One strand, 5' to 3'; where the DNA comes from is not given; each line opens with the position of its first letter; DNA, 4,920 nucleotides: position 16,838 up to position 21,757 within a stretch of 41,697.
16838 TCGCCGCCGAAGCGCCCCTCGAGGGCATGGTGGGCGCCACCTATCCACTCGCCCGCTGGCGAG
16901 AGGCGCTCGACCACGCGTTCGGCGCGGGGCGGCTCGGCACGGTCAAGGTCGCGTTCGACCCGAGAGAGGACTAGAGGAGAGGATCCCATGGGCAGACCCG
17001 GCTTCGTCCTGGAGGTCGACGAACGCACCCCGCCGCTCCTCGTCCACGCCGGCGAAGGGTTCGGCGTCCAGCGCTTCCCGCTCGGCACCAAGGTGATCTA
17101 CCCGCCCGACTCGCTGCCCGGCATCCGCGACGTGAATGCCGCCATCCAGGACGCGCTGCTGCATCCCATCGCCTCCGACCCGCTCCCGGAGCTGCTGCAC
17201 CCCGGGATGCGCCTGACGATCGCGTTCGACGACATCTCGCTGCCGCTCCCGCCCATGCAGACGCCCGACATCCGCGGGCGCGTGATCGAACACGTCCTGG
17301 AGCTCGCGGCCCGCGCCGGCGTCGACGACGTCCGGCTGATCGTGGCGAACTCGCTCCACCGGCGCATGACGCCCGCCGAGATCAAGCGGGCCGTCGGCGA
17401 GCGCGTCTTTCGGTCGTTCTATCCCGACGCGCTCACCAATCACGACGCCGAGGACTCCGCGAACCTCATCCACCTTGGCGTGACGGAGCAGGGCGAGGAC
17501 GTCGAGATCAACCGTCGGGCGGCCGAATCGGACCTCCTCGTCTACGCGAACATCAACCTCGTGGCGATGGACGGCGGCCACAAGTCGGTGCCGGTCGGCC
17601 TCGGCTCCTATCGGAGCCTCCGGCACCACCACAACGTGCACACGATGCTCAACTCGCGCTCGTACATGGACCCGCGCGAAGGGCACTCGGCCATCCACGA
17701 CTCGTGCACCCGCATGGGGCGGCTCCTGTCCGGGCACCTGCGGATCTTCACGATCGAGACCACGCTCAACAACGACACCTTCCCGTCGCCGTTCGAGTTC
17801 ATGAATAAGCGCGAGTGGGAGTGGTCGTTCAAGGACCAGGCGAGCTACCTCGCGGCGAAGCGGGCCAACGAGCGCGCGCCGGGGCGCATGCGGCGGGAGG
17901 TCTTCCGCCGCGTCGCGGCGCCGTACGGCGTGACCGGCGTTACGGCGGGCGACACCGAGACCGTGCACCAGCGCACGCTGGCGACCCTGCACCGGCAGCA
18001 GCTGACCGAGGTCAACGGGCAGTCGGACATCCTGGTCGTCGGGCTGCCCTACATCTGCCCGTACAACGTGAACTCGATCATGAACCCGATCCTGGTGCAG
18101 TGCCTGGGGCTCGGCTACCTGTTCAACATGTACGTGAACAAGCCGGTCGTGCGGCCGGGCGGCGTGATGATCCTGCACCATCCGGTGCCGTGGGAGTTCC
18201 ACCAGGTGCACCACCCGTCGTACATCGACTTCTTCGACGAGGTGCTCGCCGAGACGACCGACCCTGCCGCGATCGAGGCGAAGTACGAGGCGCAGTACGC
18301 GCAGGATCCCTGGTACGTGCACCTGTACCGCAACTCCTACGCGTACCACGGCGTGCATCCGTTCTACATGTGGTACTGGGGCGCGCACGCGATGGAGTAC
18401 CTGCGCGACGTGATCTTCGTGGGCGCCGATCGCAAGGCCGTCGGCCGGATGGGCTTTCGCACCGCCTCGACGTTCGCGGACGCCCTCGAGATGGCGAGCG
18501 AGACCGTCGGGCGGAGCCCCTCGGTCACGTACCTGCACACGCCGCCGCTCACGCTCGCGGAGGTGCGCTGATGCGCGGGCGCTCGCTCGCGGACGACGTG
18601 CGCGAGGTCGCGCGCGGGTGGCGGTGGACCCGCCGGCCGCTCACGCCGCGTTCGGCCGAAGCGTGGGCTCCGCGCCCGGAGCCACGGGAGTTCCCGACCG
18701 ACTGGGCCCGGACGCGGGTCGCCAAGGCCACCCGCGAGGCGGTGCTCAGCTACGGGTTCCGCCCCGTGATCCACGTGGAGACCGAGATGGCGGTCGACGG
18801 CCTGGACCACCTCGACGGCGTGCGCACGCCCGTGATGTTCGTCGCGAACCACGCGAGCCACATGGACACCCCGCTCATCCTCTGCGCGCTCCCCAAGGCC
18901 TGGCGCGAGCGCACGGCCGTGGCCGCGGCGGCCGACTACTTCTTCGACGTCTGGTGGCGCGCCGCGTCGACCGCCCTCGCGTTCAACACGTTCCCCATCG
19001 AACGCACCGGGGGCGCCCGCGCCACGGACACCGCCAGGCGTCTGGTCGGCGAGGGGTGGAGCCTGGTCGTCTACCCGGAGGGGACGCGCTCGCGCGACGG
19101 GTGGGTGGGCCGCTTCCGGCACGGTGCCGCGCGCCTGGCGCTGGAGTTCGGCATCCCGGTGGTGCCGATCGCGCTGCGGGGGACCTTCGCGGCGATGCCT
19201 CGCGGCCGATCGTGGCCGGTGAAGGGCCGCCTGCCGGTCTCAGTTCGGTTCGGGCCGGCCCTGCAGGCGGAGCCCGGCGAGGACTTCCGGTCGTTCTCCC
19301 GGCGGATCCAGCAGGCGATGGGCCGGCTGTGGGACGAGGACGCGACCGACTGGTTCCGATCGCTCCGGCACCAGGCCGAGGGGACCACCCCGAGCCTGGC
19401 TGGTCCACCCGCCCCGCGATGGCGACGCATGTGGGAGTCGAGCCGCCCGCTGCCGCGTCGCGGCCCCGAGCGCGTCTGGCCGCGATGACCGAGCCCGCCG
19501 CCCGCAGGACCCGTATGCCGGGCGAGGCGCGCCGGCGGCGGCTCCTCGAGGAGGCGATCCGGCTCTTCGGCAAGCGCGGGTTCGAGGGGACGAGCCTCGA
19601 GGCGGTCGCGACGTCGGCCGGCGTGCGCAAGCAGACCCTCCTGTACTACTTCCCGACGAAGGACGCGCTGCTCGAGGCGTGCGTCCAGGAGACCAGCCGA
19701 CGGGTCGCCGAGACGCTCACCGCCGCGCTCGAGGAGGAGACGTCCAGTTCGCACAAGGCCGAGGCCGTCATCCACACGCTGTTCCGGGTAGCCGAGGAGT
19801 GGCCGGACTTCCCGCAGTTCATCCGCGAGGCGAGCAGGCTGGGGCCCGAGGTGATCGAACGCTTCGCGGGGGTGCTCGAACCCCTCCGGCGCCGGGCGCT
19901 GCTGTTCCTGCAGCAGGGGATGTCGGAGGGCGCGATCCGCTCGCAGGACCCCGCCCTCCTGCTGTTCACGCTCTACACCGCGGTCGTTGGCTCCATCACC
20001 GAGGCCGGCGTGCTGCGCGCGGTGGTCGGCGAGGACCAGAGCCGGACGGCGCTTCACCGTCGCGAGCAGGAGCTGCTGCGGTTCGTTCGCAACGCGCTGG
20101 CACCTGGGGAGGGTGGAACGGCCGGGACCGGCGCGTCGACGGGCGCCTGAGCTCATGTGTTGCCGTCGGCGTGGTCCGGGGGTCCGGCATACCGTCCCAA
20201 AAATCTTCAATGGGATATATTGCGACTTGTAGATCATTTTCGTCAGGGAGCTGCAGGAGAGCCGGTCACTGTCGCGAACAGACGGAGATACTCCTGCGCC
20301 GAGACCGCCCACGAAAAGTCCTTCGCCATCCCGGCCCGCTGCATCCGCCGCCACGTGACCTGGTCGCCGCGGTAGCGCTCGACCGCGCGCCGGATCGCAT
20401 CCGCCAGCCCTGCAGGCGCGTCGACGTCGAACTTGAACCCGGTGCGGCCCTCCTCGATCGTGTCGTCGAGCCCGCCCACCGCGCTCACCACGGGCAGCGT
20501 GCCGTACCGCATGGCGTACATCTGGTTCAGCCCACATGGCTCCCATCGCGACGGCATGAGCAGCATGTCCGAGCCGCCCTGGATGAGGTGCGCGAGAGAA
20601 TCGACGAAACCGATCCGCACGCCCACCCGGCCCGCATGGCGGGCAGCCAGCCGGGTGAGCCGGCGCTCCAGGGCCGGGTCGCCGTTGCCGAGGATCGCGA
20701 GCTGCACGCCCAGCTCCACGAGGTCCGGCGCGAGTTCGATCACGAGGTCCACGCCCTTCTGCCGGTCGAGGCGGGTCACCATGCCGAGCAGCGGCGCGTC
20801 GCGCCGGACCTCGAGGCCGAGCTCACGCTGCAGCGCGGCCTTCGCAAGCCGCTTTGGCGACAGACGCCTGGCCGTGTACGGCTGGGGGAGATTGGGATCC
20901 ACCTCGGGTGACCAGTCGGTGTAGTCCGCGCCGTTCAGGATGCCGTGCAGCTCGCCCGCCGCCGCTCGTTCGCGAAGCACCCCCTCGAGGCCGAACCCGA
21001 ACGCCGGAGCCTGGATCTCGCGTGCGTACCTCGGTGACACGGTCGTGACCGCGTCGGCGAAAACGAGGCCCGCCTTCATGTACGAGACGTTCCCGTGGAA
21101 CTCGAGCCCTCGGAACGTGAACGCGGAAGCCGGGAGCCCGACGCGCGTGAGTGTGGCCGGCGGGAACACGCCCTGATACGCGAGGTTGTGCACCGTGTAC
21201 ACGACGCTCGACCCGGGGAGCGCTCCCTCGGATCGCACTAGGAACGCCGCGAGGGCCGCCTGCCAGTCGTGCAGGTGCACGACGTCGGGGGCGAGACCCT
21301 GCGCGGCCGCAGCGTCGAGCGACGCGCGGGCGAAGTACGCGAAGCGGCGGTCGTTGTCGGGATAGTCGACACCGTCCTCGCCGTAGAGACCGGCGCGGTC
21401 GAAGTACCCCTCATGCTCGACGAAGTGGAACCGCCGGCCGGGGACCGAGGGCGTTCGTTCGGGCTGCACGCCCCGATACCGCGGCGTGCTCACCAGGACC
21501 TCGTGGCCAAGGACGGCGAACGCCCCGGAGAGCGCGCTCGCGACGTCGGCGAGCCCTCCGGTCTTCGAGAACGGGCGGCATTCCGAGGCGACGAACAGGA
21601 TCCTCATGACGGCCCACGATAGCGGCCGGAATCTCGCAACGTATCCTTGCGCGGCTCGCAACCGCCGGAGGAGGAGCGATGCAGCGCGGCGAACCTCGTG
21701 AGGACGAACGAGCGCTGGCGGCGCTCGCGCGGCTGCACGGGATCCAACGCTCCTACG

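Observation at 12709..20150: Translationally coupled lipid-type operon built around a nickel-pincer (LarA-family) enzyme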

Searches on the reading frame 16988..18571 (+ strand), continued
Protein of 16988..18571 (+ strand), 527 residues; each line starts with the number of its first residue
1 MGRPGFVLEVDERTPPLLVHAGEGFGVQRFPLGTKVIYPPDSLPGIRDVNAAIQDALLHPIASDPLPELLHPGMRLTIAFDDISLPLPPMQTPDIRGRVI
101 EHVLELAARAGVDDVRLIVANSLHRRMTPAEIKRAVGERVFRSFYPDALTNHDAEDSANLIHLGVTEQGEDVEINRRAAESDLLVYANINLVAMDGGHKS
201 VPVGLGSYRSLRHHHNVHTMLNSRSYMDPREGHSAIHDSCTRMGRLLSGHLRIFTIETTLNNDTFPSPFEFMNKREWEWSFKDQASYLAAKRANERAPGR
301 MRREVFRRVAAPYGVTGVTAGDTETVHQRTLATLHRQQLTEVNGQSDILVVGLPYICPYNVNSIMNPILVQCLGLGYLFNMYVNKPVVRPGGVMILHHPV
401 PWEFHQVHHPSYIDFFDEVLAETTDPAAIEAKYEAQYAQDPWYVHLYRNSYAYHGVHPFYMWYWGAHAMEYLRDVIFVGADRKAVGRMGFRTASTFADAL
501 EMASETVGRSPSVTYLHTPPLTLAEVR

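Call 73: fold_search(model_id=the predicted structure, library=pdb)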
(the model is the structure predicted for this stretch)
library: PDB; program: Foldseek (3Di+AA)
matches with E <= 10: 854; with E <= 0.001: 19
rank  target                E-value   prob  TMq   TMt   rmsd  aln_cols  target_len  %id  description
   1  9q3k_A                8.6e-30  1.00  0.74  0.81   4.2       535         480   22  Structure of LarA-like nickel-pincer nucleotide cofactor-utilizing enzyme with a single catalytic histidine residue fr (released 2025-09-24)
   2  9q3j_E                7.3e-29  1.00  0.69  0.79   4.2       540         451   20  Structures of LarA-like nickel-pincer nucleotide cofactor-utilizing enzyme with a single catalytic histidine residue f (released 2025-09-17)
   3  9q3j_G                8.7e-29  1.00  0.67  0.77   4.3       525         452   21  Structures of LarA-like nickel-pincer nucleotide cofactor-utilizing enzyme with a single catalytic histidine residue f (released 2025-09-17)
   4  9q3j_H                9.9e-28  1.00  0.69  0.79   4.1       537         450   20  Structures of LarA-like nickel-pincer nucleotide cofactor-utilizing enzyme with a single catalytic histidine residue f (released 2025-09-17)
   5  9q3j_A                1.3e-27  1.00  0.69  0.79   4.3       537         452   20  Structures of LarA-like nickel-pincer nucleotide cofactor-utilizing enzyme with a single catalytic histidine residue f (released 2025-09-17)
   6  9q3j_D                2.9e-26  1.00  0.69  0.79   4.3       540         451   20  Structures of LarA-like nickel-pincer nucleotide cofactor-utilizing enzyme with a single catalytic histidine residue f (released 2025-09-17)
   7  9eia_A                7.1e-26  1.00  0.63  0.76   6.3       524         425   18  A broad-substrate spectrum lactate racemase A from Isosphaera pallida in complex with copurified D-lactate (released 2025-01-29)
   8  9eia_B                7.6e-26  1.00  0.62  0.76   5.8       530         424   19  A broad-substrate spectrum lactate racemase A from Isosphaera pallida in complex with copurified D-lactate (released 2025-01-29)
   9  9eid                  1.3e-25  1.00  0.59  0.71   6.6       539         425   19  A broad-substrate spectrum lactate racemase A from Isosphaera pallida in complex with D-2-Hydroxybutyrate (released 2025-01-29)
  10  6c1w_A                6.9e-24  1.00  0.59  0.70   6.6       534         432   16  A tethered niacin-derived pincer complex with a nickel-carbon or sulfite-carbon bond in lactate racemase (released 2018-03-14)
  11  2yjg_A                5.2e-23  1.00  0.64  0.79   6.1       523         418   15  Structure of the lactate racemase apoprotein from Thermoanaerobacterium thermosaccharolyticum (released 2012-05-30)
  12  5huq_A                6.5e-23  1.00  0.62  0.73   6.6       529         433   18  A tethered niacin-derived pincer complex with a nickel-carbon bond in lactate racemase (released 2016-02-10)
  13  5huq_B                6.5e-23  1.00  0.59  0.70   6.8       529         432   18  A tethered niacin-derived pincer complex with a nickel-carbon bond in lactate racemase (released 2016-02-10)
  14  2yjg_B                1.3e-22  1.00  0.61  0.75   6.3       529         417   17  Structure of the lactate racemase apoprotein from Thermoanaerobacterium thermosaccharolyticum (released 2012-05-30)
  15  8ezf                  1.3e-22  1.00  0.57  0.70   6.0       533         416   16  A tethered niacin-derived pincer complex with a nickel-carbon or sulfite-carbon bond in lactate racemase R98A/R100A vari (released 2023-01-25)
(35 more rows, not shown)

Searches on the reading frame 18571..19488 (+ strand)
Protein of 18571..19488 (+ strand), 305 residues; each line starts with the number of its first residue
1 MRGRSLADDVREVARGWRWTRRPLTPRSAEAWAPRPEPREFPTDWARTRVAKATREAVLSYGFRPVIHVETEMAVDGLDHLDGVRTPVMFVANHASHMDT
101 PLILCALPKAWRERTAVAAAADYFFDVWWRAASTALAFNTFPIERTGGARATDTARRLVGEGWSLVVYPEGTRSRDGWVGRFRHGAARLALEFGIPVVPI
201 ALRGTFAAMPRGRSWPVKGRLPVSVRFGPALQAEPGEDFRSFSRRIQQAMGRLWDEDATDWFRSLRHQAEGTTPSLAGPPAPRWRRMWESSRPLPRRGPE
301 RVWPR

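Call 7: search_protein_families(library=pfam, proteins=[window:18571-19488:+], max_evalue=0.01)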
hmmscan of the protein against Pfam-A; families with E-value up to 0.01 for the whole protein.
window:18571-19488:+ (305 aa): 1 family
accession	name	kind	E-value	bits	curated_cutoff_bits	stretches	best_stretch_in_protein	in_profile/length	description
PF01553.26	Acyltransferase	-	8.2e-24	84.3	23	1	85-202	13-131/132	Acyltransferase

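Call 8: search_protein_families(library=ncbifam, proteins=[window:18571-19488:+], max_evalue=0.01)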
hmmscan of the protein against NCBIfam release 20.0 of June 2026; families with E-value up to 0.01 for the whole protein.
window:18571-19488:+ (305 aa): 6 families
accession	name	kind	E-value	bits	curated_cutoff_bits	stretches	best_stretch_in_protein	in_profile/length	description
TIGR00530.1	AGP_acyltrn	subfamily_domain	1.8e-17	63.3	102.95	1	86-202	16-129/130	1-acylglycerol-3-phosphate O-acyltransferase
NF006386.0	PRK08633.1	equivalog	1.2e-12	46.5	1221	1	66-234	422-589/1147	acyl-[ACP]--phospholipid O-acyltransferase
NF005291.0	PRK06814.1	equivalog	7.4e-09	34.1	1349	1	57-205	425-566/1140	acyl-[ACP]--phospholipid O-acyltransferase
NF052553.1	LyOrLpactfOlsABRUA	equivalog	0.00016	20.9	300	0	85-183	64-157/263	lyso-ornithine lipid O-acyltransferase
NF011593.0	PRK15018.1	equivalog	0.0012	18.6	501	1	163-205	140-182/245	1-acylglycerol-3-phosphate O-acyltransferase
NF005959.0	PRK08043.1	equivalog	0.0026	16.1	886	1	85-205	27-140/719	bifunctional acyl-ACP--phospholipid O-acyltransferase/long-chain-fatty-acid--ACP ligase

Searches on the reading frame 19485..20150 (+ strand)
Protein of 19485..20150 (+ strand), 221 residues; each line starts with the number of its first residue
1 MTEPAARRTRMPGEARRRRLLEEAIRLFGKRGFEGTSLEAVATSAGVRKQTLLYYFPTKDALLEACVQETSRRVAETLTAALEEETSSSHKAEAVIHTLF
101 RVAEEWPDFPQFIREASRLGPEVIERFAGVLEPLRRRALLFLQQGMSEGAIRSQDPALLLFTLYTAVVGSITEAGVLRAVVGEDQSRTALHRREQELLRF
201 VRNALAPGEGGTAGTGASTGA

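Call 7: search_protein_families(library=pfam, proteins=[window:19485-20150:+], max_evalue=0.01)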
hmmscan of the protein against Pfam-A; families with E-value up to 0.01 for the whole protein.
window:19485-20150:+ (221 aa): 3 families
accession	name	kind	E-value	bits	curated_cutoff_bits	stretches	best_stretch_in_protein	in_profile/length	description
PF00440.29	TetR_N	-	7.3e-16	58.1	24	1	20-66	1-47/47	Bacterial regulatory proteins, tetR family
PF14514.11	TetR_C_9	-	2.9e-05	24.6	25.3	1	95-197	15-115/130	Tetracyclin repressor-like, C-terminal domain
PF16925.10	TetR_C_13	-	0.0083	16.9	27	0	114-188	32-107/109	Tetracyclin repressor-like, C-terminal domain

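Call 8: search_protein_families(library=ncbifam, proteins=[window:19485-20150:+], max_evalue=0.01)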
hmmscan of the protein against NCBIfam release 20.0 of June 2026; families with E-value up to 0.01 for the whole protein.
window:19485-20150:+ (221 aa): 24 families
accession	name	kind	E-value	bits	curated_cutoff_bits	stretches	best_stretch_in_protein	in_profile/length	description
TIGR03613.1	RutR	equivalog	5.2e-16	59.1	368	1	8-184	2-177/202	pyrimidine utilization regulatory protein R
TIGR03384.1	betaine_BetI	equivalog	4.7e-14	52.5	201.3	1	14-101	7-94/189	choline-binding transcriptional repressor BetI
NF011584.0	PRK15008.1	equivalog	6.1e-14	52.4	230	1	14-184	17-187/212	HTH-type transcriptional regulator RutR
NF037937.1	septum_RefZ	equivalog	3.8e-12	46.5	180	1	18-98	2-84/195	forespore capture DNA-binding protein RefZ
NF053731.1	TransRegFasRMycb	equivalog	4.7e-12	46.1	330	1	7-125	3-122/199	HTH-type transcriptional activator FasR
NF001978.0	PRK00767.1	equivalog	1.3e-10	41.4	118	1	14-101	8-96/197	transcriptional regulator BetI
NF041196.1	ScbR_bind_reg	equivalog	1.5e-10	41.6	150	1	17-127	8-113/191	ScbR family autoregulator-binding transcription factor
TIGR03968.1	mycofact_TetR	equivalog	2.2e-10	40.5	224.9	1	10-83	5-77/190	mycofactocin system transcriptional regulator MftR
NF050111.1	TransRegSACE7040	equivalog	1.2e-09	38.4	250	1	16-95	2-81/186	SACE_7040 family transcriptional regulator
NF051852.1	efflux_TF_MtrR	exception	6.4e-09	35.9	280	1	7-99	2-95/205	multidrug efflux system transcriptional repressor MtrR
NF033703.1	transcr_KstR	equivalog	1.8e-08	34.2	280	1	15-99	7-91/185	cholesterol catabolism transcriptional regulator KstR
NF007949.0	PRK10668.1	equivalog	3.2e-08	33.3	271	1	6-76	2-72/216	multidrug efflux transporter transcriptional repressor AcrR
NF053878.1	FATransRegFadRBac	equivalog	1.7e-07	31.2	200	1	18-106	6-94/190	fatty acid metabolism transcriptional regulator FadR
NF053516.1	TranRepPrsAVib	equivalog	2.5e-07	30.7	300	1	17-89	8-80/208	TetR family transcriptional repressor PsrA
NF040929.1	quorum_TF_HapR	equivalog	2.3e-06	27.5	350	1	7-97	7-97/200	LuxR/HapR/OpaR family quorum-sensing transcriptional regulator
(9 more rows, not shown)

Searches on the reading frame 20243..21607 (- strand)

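Call 27: search_protein_families(library=pfam, proteins=[window:20243-21607:-], max_evalue=0.0001)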
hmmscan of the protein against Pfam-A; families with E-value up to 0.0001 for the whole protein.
window:20243-21607:- (454 aa): 6 families
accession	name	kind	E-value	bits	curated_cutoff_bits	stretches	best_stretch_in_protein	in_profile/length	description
PF08323.17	Glyco_transf_5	-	2e-71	240.9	22.7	1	2-213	1-239/239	Starch synthase catalytic domain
PF00534.26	Glycos_transf_1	-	1.1e-20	74.3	26.4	1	269-411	13-158/172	Glycosyl transferases group 1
PF13692.12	Glyco_trans_1_4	-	3.8e-19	69.8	27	1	272-410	2-141/142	Glycosyl transferases group 1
PF13439.12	Glyco_transf_4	-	4.9e-11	43.4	28.5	1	17-200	2-150/170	Glycosyltransferase Family 4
PF13579.12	Glyco_trans_4_4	-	7.3e-11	43.1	29.7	1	17-200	1-144/158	Glycosyl transferase 4-like domain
PF20706.3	GT4-conflict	-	1.1e-06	28.4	26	0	276-437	202-382/385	Family 4 Glycosyltransferase in conflict systems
